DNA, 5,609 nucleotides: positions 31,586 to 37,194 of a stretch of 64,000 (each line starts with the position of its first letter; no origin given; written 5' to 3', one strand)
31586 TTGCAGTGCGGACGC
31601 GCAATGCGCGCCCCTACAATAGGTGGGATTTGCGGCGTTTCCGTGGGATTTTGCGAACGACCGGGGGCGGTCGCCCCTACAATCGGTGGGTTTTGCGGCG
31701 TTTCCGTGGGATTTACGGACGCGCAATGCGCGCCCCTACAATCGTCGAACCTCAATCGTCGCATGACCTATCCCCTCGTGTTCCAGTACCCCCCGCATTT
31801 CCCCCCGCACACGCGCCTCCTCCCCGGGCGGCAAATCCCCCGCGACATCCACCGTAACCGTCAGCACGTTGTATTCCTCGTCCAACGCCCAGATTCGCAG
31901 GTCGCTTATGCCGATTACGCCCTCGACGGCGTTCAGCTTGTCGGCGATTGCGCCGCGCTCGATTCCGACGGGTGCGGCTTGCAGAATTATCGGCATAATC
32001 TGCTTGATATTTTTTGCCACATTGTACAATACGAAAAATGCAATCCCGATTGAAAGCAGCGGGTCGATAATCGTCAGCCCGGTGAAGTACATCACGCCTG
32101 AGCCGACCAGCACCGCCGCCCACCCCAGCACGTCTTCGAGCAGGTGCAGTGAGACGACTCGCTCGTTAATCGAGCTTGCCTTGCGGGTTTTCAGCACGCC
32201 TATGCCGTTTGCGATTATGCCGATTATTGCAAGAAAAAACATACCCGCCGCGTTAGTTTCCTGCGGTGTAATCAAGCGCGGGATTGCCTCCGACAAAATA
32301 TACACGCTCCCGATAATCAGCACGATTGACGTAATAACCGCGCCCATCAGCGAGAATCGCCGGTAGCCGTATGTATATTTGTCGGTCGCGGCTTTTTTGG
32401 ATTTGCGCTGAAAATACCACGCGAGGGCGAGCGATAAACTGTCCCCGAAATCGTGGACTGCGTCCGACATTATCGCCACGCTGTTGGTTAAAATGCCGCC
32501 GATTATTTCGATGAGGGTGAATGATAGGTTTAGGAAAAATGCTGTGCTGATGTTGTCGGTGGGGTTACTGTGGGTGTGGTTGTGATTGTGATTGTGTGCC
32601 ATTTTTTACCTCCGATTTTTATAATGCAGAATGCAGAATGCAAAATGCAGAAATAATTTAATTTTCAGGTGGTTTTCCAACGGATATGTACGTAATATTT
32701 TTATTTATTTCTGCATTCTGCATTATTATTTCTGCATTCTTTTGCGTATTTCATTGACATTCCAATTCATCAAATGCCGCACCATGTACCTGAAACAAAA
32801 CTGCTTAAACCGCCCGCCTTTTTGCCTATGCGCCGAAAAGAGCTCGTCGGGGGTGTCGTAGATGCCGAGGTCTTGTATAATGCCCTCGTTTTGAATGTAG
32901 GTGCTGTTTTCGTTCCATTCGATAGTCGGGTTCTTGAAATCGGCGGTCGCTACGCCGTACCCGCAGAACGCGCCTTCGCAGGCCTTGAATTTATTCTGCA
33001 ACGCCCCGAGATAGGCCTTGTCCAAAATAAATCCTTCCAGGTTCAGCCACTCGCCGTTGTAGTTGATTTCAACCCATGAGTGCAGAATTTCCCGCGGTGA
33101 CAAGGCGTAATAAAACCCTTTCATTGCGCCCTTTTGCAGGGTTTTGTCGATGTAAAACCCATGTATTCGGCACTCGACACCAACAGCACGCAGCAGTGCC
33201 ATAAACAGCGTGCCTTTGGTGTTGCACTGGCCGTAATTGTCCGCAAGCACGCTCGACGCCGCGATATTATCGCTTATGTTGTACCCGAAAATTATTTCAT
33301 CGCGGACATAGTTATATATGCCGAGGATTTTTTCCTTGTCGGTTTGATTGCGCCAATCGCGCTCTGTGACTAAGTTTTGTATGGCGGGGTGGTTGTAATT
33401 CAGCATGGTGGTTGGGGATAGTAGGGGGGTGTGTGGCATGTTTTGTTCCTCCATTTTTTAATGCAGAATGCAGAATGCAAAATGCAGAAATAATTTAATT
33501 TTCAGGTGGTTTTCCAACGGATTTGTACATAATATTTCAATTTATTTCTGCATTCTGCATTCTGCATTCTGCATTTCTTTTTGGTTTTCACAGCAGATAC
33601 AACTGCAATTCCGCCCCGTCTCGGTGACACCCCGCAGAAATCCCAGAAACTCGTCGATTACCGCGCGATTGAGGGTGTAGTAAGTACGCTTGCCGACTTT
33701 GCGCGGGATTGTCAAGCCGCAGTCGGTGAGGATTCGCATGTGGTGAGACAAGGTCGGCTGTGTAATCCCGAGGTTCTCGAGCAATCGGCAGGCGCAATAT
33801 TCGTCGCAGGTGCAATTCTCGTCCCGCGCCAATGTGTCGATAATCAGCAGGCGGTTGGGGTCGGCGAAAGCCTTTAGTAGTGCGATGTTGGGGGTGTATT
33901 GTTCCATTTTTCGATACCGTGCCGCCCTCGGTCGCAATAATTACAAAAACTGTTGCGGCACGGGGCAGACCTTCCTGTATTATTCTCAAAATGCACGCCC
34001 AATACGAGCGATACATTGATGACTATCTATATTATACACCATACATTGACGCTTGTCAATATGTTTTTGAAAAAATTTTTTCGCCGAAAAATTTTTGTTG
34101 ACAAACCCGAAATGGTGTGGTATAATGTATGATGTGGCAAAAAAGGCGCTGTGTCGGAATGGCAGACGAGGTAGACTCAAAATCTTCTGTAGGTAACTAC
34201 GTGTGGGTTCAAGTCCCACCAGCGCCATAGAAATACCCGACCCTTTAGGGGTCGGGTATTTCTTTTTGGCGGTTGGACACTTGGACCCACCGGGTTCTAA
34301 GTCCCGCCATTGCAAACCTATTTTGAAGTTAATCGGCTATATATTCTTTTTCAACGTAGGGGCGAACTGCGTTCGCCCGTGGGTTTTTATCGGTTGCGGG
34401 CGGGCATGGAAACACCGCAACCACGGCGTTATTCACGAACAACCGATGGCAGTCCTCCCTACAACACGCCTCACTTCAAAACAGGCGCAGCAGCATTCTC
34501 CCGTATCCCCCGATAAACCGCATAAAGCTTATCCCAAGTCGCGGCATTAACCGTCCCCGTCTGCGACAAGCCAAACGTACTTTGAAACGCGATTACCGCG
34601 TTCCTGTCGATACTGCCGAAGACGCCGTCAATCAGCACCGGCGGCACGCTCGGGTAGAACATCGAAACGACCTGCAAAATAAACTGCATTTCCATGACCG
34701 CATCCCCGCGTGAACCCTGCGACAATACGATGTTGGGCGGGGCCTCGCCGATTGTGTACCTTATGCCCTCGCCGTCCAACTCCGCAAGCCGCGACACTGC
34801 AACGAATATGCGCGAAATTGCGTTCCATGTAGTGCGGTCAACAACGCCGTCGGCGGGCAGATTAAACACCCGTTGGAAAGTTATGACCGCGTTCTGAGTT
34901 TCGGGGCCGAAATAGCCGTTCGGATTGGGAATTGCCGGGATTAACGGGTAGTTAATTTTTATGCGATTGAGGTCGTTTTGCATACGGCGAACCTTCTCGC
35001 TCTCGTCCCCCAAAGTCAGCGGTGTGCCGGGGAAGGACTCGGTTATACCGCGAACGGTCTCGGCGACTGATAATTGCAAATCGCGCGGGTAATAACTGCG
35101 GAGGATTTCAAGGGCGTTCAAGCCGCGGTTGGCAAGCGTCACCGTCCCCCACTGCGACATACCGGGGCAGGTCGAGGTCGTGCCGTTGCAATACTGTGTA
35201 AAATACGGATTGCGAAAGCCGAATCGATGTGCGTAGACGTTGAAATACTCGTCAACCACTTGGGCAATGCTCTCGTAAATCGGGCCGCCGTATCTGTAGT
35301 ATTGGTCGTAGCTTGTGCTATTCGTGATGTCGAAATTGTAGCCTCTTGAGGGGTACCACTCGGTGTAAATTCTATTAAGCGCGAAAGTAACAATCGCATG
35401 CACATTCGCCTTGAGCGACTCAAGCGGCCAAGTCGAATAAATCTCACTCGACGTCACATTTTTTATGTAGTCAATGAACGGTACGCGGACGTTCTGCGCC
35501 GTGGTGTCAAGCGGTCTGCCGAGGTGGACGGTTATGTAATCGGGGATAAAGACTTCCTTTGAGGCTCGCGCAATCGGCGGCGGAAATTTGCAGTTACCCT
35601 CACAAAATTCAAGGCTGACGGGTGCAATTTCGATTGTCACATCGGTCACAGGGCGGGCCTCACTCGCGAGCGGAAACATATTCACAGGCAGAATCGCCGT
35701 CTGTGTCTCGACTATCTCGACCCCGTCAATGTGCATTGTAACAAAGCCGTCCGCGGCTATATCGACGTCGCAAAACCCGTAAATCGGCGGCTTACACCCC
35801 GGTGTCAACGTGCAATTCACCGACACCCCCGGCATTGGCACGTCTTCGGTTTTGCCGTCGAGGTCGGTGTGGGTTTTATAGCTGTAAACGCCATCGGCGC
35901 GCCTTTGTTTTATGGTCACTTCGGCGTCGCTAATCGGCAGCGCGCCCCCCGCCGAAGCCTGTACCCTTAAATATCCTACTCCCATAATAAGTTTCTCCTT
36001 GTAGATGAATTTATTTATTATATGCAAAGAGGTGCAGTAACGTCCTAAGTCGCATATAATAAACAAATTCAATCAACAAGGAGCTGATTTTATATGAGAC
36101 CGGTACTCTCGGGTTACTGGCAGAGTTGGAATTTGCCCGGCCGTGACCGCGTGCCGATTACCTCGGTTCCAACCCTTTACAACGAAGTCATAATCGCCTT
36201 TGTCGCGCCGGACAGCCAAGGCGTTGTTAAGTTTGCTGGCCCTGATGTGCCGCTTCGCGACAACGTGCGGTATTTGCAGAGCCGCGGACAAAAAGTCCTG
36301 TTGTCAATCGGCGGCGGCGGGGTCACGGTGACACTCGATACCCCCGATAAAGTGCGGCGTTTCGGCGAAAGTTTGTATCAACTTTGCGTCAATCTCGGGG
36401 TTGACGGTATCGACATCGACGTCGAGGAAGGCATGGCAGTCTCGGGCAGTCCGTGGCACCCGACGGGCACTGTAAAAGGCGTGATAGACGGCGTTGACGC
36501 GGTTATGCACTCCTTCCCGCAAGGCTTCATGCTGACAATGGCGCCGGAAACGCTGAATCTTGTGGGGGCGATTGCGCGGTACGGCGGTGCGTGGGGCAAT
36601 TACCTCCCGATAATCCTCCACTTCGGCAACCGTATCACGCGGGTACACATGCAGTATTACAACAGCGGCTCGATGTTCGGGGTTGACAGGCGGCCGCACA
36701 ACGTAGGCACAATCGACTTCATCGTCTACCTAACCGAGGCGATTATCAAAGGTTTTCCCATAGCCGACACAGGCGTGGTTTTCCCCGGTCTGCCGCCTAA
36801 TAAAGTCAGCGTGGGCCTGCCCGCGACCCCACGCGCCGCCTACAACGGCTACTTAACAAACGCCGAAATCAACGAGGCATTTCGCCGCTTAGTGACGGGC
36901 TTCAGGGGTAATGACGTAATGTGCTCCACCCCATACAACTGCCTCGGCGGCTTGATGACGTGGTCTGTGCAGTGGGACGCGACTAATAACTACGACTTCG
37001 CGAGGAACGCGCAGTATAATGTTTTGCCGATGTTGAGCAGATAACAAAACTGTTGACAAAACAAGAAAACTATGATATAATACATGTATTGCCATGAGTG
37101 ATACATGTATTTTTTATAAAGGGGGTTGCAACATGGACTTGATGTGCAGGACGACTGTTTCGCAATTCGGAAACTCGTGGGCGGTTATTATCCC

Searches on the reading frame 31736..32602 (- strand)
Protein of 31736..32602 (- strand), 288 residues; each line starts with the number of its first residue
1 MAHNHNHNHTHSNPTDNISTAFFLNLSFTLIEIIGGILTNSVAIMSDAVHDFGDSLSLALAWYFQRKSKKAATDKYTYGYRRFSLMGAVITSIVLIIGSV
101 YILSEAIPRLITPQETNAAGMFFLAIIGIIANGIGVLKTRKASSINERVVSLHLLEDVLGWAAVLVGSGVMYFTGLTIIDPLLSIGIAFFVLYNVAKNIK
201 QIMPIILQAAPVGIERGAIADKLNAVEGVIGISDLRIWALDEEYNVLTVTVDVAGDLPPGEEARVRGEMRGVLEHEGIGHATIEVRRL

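Call 25: search_protein_families(library=pfam, proteins=[window:31736-32602:-])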
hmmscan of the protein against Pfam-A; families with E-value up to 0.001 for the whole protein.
window:31736-32602:- (288 aa): 2 families
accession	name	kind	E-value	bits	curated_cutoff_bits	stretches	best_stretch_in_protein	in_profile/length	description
PF01545.26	Cation_efflux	-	8.9e-42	143.6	26.6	1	21-205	4-196/198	Cation efflux family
PF16916.11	ZT_dimer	-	9.2e-06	26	26.7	1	213-269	3-58/78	Dimerisation domain of Zinc Transporter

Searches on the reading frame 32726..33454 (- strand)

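Call 25: search_protein_families(library=pfam, proteins=[window:32726-33454:-])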
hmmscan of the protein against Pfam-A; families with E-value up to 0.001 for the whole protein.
window:32726-33454:- (242 aa): 1 family
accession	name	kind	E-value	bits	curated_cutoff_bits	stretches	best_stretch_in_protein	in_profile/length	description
PF01841.26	Transglut_core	-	2.6e-13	50.6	23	1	36-140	11-107/108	Transglutaminase-like superfamily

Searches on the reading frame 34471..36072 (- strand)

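Call 25: search_protein_families(library=pfam, proteins=[window:34471-36072:-])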
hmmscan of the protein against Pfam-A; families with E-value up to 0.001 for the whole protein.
window:34471-36072:- (533 aa): 2 families
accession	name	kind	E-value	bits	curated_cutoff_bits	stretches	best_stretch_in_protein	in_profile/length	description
PF01471.23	PG_binding_1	-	2.2e-27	95.4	23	2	358-419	2-57/57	Putative peptidoglycan binding domain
PF08486.15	SpoIID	-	2.1e-06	28.7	23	1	195-260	9-69/97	Stage II sporulation protein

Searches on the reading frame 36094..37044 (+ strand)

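Call 26: search_protein_families(library=pfam, proteins=[window:36094-37044:+])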
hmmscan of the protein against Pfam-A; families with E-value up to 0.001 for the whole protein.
window:36094-37044:+ (316 aa): 2 families
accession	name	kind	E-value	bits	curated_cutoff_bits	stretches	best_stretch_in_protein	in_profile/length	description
PF00704.34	Glyco_hydro_18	-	7.8e-11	42.6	29.6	1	6-111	3-114/317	Glycosyl hydrolases family 18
PF23916.1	TIM-barrel_EndoS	-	0.00056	20.1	27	1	56-114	50-113/238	Endo-beta-N-acetylglucosaminidase EndoS TIM-barrel domain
